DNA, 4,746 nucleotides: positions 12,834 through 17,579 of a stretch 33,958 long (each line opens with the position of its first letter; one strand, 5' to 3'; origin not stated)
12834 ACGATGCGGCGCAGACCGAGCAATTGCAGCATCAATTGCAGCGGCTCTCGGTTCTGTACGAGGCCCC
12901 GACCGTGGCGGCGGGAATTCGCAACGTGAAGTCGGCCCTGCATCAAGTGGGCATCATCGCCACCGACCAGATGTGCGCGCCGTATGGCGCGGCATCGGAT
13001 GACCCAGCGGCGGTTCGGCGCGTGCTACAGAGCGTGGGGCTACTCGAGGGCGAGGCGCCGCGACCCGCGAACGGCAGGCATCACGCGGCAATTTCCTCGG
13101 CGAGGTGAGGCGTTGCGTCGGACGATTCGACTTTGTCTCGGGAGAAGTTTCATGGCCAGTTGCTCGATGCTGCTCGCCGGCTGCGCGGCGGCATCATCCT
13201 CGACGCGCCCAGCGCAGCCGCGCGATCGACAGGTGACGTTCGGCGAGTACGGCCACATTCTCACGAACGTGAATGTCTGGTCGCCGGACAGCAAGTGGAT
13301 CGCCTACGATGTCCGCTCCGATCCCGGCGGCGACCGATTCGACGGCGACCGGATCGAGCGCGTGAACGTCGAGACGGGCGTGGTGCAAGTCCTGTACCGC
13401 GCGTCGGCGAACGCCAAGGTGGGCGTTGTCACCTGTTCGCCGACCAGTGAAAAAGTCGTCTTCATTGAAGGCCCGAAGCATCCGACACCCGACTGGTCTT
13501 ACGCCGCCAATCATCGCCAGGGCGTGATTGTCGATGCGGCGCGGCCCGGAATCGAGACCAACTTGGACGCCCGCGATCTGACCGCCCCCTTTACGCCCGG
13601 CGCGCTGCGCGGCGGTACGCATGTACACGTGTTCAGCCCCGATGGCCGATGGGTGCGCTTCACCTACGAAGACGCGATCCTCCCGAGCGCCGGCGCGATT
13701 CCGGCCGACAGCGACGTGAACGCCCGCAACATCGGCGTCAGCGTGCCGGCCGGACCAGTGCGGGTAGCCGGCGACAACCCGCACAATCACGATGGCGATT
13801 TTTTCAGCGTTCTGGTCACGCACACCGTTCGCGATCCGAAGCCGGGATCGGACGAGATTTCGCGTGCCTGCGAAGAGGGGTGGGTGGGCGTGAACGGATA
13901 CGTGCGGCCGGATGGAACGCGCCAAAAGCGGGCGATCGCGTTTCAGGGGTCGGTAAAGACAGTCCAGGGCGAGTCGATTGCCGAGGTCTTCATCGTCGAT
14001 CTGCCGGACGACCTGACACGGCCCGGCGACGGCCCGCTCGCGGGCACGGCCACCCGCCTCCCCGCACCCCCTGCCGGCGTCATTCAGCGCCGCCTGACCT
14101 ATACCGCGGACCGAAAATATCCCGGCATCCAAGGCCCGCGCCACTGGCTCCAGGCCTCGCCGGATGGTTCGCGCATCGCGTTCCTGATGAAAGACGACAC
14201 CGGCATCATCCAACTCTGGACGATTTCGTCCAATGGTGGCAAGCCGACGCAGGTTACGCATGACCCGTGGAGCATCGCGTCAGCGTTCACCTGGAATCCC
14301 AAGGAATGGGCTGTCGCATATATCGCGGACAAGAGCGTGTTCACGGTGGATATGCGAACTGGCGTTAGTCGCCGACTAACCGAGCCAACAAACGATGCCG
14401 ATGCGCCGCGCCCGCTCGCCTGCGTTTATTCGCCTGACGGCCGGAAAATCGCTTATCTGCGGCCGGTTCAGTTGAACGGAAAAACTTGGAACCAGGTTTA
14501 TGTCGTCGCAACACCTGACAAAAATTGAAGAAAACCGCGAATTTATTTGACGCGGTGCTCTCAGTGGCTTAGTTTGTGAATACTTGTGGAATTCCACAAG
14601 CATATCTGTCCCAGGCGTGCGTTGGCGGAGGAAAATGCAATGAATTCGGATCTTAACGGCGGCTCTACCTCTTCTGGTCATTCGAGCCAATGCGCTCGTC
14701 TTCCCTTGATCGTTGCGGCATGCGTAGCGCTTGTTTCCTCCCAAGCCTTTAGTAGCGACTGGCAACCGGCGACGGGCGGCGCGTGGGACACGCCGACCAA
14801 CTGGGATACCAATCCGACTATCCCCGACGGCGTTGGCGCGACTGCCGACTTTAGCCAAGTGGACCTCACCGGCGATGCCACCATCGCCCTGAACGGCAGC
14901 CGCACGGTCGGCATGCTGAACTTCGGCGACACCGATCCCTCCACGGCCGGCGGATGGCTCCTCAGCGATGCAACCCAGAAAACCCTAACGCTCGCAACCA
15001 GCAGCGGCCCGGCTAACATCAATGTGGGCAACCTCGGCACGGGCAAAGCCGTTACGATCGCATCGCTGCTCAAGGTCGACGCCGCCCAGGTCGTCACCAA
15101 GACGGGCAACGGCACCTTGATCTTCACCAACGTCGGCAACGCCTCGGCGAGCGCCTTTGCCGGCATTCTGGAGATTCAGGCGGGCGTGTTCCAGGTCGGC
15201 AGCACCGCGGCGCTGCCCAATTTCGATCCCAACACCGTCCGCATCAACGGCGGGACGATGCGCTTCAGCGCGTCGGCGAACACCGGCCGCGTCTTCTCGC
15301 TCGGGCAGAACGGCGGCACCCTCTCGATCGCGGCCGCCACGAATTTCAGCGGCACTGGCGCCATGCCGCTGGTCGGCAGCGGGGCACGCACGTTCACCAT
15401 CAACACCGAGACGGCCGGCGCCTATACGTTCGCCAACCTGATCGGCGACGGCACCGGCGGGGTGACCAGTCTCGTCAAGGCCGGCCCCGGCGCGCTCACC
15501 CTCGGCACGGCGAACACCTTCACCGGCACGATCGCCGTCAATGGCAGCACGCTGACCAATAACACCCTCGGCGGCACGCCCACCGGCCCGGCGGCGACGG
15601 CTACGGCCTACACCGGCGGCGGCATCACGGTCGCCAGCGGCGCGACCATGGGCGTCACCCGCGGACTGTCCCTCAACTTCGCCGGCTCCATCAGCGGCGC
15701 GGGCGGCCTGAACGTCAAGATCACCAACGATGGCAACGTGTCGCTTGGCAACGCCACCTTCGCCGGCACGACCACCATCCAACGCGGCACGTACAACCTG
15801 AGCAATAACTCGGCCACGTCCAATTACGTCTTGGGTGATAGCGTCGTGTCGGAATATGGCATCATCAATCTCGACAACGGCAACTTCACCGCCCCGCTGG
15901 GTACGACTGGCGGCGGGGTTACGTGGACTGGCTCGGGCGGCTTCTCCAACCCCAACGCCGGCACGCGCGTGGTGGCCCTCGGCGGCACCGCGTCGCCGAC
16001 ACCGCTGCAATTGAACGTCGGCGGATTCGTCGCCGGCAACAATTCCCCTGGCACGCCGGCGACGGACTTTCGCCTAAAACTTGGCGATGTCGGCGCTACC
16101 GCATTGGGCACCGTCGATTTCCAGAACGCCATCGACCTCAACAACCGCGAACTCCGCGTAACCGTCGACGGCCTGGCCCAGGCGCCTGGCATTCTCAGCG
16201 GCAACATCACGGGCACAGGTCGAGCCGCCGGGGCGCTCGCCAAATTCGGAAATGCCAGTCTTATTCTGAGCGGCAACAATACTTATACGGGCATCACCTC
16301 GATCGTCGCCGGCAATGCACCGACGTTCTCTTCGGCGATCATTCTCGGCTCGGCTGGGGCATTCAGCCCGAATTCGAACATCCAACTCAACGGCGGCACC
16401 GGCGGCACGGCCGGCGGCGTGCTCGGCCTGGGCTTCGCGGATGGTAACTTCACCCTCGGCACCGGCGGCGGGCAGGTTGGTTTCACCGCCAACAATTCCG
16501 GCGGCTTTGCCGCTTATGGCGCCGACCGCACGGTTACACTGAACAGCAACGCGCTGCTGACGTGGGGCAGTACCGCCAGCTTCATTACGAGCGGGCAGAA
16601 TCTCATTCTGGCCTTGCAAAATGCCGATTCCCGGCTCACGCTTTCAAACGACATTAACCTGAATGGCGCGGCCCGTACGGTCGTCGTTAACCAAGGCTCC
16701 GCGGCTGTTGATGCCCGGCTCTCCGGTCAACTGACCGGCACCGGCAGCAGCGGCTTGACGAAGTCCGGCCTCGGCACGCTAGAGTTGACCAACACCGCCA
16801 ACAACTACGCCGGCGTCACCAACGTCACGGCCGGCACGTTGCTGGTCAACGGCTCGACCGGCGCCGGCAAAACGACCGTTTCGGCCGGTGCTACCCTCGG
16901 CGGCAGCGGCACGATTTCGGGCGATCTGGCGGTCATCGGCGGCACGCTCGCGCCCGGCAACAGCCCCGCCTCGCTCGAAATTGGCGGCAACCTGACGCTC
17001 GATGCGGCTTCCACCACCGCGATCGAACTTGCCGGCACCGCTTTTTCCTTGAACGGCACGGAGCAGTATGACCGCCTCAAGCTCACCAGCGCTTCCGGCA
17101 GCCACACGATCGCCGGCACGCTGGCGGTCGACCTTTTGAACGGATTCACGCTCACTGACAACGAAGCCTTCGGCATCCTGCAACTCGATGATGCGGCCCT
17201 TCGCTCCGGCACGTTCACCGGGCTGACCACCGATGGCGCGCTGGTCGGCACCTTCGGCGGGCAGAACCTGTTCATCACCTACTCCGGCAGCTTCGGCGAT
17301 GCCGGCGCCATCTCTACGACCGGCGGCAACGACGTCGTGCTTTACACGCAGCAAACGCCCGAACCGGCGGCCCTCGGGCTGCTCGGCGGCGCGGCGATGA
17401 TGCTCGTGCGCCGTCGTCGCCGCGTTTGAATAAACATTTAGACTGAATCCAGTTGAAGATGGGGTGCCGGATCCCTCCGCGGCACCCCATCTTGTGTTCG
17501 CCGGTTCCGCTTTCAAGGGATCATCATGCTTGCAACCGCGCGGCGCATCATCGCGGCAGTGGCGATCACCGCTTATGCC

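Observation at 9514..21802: nan-like locus with non-canonical downstream enzymes: candidate uncharacterised ulosonic-acid (Kdo/Kdn-like) harvesting and catabolic pathway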

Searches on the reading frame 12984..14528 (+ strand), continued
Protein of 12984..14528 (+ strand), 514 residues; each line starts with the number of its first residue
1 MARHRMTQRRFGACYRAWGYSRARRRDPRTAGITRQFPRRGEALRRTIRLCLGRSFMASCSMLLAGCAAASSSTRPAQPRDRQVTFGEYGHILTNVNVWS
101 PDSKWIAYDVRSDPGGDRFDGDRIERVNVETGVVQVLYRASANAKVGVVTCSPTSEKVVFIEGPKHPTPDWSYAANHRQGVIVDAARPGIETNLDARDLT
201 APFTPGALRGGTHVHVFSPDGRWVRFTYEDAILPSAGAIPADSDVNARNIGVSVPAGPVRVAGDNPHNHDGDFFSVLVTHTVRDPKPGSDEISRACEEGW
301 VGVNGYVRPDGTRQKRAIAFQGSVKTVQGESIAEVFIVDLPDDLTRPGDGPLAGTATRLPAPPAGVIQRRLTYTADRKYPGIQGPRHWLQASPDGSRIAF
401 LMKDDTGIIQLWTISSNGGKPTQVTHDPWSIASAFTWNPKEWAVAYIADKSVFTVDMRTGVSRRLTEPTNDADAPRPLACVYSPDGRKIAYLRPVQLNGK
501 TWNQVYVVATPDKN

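Call 85: find_encoding_contigs(protein=P0245, flank=10000, max_places=1)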
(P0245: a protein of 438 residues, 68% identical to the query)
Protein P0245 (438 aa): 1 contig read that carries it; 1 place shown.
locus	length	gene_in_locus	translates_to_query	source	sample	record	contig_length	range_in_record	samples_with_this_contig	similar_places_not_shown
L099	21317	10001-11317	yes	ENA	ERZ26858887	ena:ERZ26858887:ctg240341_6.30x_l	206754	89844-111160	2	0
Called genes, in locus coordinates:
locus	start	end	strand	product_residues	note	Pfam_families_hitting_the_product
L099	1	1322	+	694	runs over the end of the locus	PF01807:Zn_ribbon_DnaG, PF08275:DNAG_N, PF01751:Toprim, PF13155:Toprim_2, PF13362:Toprim_3 (weak), PF13662:Toprim_4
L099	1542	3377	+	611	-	PF03979:Sigma70_r1_1, PF00140:Sigma70_r1_2, PF04542:Sigma70_r2, PF04539:Sigma70_r3, PF04545:Sigma70_r4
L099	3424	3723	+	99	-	-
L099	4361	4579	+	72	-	-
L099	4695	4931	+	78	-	-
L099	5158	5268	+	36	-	-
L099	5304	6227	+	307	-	PF09754:PAC2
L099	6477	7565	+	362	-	PF07676:PD40 (faint), PF26550:Tricorn_2nd (faint), PF26549:Tricorn_N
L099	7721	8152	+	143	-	PF00085:Thioredoxin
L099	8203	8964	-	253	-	-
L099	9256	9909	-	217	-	PF17836:PglD_N, PF25087:GMPPB_C (faint), PF00132:Hexapep (faint)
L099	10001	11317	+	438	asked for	PF26550:Tricorn_2nd (faint), PF00930:DPPIV_N (faint), PF10584:Proteasome_A_N (faint), PF07676:PD40 (faint), PF12566:DUF3748, PF26549:Tricorn_N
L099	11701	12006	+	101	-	-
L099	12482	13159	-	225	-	PF05685:Uma2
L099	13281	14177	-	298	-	PF00595:PDZ (faint), PF17820:PDZ_6 (faint), PF13180:PDZ_2 (weak)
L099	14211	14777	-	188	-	-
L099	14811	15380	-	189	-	PF01842:ACT, PF22629:ACT_AHAS_ss, PF13710:ACT_5, PF10369:ALS_ss_C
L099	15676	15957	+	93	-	PF01084:Ribosomal_S18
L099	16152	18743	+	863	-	PF05693:Glycogen_syn, PF08323:Glyco_transf_5 (weak), PF13439:Glyco_transf_4 (faint), PF20706:GT4-conflict (faint), PF00534:Glycos_transf_1, PF13692:Glyco_trans_1_4 (weak)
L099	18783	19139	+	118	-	PF05973:Gp49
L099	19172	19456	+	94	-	PF13560:HTH_31, PF01381:HTH_3 (weak)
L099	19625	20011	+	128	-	-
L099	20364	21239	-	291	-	PF19567:CpsB_CapC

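Call 96: search_solved_structures(query=A2, max_evalue=10, show_alignments=0)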
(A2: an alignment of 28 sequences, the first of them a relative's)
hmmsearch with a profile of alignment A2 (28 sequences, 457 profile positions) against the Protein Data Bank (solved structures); distinct sequences matched with E-value up to 10: 22.
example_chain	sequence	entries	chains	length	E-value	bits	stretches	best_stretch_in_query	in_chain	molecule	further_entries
5yzv_A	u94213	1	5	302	5.9e-08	34.8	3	336-434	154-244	Probable serine/threonine-protein kinase PkwA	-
4r40_A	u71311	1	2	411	5.8e-06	28.2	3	334-436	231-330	Protein TolB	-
4pwz_A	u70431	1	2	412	5.8e-06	28.2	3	334-436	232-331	Protein TolB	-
8wt1_A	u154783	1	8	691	7.3e-06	27.9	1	334-389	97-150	S9 family peptidase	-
4jml_A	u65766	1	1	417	2.3e-05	26.3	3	334-418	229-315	Protein TolB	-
7nst_E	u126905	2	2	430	2.5e-05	26.1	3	334-418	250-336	Tol-Pal system protein TolB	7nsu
1crz_A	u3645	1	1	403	3.7e-05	25.5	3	334-418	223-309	TOLB PROTEIN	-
2w8b_B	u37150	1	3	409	3.9e-05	25.5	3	334-418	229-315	PROTEIN TOLB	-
2hqs_A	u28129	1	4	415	4.1e-05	25.4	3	334-417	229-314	Protein tolB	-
2w8b_A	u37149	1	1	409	4.9e-05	25.2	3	334-418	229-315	PROTEIN TOLB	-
3iax_A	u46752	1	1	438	5e-05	25.1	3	329-418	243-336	Protein tolB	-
1c5k_A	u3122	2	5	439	5.1e-05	25.1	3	334-418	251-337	PROTEIN (TOLB PROTEIN) | PROTEIN TOLB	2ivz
6pnv_A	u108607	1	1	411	5.7e-05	24.9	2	334-440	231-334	Tol-Pal system protein TolB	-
2ojh_A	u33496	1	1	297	0.00017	23.4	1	336-435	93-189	Uncharacterized protein Atu1656/AGR_C_3050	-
5yzm_A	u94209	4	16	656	0.001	20.8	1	334-394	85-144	Acyl-peptide hydrolase, putative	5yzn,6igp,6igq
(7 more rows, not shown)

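Call 99: find_encoding_contigs(protein=P0247, flank=10000, max_places=1)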
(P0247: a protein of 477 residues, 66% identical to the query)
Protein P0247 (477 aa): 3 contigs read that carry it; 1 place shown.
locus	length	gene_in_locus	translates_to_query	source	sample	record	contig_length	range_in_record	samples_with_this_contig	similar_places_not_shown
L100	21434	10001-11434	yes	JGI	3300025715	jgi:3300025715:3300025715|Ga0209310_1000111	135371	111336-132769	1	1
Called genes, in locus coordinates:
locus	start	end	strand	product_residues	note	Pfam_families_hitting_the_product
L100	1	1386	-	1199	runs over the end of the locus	PF02463:SMC_N, PF13175:AAA_15, PF13304:AAA_21 (weak), PF13476:AAA_23, PF24161:CCDC39 (faint), PF06470:SMC_hinge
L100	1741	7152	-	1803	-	PF25470:DUF7901, PF20009:GEVED, PF25470:DUF7901, PF20009:GEVED, PF25470:DUF7901, PF20009:GEVED, PF00139:Lectin_legB, PF00404:Dockerin_1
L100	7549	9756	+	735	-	PF02638:GHL10, PF13200:DUF4015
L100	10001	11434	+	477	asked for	PF00930:DPPIV_N (faint), PF07676:PD40 (faint), PF10584:Proteasome_A_N (faint), PF26550:Tricorn_2nd (faint), PF12566:DUF3748, PF26549:Tricorn_N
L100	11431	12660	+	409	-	-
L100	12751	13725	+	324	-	PF00701:DHDPS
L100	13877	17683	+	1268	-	PF02837:Glyco_hydro_2_N, PF22666:Glyco_hydro_2_N2 (faint), PF00703:Glyco_hydro_2, PF02836:Glyco_hydro_2_C, PF13385:Laminin_G_3, PF02836:Glyco_hydro_2_C (weak), PF16353:LacZ_4, PF02929:Bgal_small_N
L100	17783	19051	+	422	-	PF07690:MFS_1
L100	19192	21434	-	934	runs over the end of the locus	PF13481:AAA_25 (faint), PF13191:AAA_16 (faint), PF00004:AAA (weak), PF00158:Sigma54_activat (weak), PF07724:AAA_2, PF07728:AAA_5 (weak), PF10431:ClpB_D2-small, PF03462:PCRF, +2 more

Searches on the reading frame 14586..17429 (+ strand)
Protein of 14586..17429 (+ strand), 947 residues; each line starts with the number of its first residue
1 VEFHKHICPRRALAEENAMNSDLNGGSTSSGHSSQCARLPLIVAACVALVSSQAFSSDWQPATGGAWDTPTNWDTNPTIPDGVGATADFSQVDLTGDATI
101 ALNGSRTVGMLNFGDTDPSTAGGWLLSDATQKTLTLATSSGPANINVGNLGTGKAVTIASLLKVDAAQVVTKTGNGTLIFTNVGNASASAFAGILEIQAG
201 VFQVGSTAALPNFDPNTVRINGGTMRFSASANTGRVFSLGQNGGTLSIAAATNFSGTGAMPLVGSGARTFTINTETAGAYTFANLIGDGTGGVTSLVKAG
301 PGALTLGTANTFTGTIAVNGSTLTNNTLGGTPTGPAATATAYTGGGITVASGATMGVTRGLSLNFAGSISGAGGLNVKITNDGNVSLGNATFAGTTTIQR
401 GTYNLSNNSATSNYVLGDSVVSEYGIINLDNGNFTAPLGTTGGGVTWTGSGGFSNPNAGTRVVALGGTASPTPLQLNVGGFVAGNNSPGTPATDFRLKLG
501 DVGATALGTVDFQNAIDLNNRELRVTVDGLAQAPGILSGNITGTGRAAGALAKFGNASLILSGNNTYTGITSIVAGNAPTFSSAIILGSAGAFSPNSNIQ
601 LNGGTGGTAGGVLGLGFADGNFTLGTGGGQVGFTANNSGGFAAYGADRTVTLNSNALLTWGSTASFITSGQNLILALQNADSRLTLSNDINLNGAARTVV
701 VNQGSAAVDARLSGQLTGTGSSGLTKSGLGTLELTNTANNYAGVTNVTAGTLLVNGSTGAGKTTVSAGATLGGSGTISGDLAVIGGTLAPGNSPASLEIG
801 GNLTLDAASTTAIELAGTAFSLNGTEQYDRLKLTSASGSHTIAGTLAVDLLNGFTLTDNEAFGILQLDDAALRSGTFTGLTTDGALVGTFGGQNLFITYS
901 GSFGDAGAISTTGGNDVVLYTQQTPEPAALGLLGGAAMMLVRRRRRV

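Call 4: search_protein_families(library=pfam, proteins=[window:14586-17429:+], max_evalue=0.01)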
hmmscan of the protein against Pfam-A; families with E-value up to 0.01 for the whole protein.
window:14586-17429:+ (947 aa): 1 family
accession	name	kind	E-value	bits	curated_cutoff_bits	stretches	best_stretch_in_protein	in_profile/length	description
PF12951.13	PATR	-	5.9e-13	49.1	27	4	724-754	1-30/30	Passenger-associated-transport-repeat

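Call 5: search_protein_families(library=ncbifam, proteins=[window:14586-17429:+], max_evalue=0.01)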
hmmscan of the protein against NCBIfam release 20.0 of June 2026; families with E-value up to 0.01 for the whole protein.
window:14586-17429:+ (947 aa): 3 families
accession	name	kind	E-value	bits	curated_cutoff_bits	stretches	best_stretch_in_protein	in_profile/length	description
NF051851.1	AtpSerPepEprS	equivalog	3e-13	48.7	1700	1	722-819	450-545/988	autotransporter serine peptidase EprS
TIGR02601.1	autotrns_rpt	repeat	1e-12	47.6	19.85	4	723-755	1-32/32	beta strand repeat protein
TIGR02595.1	PEP_CTERM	domain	0.00015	22.4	16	1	924-946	1-23/24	PEP-CTERM sorting domain-containing protein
